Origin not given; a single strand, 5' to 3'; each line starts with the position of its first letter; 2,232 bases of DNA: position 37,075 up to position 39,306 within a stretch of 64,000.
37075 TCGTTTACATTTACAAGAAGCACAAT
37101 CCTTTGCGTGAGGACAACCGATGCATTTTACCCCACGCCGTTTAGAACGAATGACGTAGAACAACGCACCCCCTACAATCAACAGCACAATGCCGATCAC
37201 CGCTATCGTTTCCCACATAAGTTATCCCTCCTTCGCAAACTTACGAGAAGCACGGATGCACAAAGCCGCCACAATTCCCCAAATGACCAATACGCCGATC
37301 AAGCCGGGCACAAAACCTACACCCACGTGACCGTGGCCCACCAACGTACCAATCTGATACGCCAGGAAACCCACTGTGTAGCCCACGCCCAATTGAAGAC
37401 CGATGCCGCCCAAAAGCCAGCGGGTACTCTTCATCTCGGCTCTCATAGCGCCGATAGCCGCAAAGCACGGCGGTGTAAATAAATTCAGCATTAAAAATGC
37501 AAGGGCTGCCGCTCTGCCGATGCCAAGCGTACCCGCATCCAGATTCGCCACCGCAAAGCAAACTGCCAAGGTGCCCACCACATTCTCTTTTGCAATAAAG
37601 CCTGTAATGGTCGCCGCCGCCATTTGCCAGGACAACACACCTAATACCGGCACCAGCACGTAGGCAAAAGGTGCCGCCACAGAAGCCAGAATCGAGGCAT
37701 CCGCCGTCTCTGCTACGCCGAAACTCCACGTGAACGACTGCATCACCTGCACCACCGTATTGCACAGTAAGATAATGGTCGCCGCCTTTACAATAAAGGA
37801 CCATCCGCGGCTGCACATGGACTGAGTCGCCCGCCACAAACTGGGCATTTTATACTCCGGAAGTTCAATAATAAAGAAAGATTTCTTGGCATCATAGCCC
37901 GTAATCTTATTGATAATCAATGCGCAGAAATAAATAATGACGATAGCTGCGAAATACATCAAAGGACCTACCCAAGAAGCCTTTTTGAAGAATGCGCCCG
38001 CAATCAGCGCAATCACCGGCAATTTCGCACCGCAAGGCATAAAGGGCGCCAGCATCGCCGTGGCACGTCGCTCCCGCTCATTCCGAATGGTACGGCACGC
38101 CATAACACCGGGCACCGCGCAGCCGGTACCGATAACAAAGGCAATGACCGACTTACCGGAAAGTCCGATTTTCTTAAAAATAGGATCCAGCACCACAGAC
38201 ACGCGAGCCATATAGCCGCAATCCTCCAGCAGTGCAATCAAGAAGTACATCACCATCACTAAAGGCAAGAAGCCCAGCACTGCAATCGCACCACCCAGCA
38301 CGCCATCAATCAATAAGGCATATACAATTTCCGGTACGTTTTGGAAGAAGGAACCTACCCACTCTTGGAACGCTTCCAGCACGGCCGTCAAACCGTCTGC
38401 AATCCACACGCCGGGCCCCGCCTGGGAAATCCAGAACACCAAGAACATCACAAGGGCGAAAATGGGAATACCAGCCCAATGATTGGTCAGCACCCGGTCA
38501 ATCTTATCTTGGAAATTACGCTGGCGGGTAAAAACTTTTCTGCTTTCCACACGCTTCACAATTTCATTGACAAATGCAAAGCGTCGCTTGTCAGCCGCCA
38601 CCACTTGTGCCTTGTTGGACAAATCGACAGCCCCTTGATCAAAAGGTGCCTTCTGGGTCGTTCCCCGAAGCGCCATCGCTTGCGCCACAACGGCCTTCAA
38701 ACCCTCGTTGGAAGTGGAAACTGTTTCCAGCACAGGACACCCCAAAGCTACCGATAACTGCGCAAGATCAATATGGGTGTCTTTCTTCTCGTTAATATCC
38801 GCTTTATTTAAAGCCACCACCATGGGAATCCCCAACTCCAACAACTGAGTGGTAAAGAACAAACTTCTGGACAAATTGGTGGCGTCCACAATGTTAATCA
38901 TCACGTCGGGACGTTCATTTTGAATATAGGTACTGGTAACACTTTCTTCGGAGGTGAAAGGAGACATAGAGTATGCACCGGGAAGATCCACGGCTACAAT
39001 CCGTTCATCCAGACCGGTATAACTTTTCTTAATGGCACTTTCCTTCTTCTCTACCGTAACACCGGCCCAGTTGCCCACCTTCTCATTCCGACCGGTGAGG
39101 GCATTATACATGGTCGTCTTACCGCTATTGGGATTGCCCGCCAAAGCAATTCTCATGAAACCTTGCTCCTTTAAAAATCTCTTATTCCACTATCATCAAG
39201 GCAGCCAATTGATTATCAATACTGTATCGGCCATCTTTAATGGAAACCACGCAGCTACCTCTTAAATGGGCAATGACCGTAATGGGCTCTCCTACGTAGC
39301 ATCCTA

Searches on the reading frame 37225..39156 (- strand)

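Call 53: search_protein_families(library=pfam, proteins=[window:37225-39156:-], max_evalue=0.00001)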
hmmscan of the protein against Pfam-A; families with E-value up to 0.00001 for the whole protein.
window:37225-39156:- (644 aa): 4 families
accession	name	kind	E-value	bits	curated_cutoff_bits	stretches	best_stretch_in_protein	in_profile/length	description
PF02421.24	FeoB_N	-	2.1e-56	190.2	27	1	2-159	2-155/156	Ferrous iron transport protein B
PF07670.19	Gate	-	1e-28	100.2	29.6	2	294-389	2-104/104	Nucleoside recognition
PF01926.29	MMR_HSR1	-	2.2e-17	63.6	21.9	1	2-118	1-113/113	50S ribosome-binding GTPase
PF07664.17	FeoB_C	-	5.4e-11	42.5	26.6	1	399-450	3-54/54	Ferrous iron transport protein B C terminus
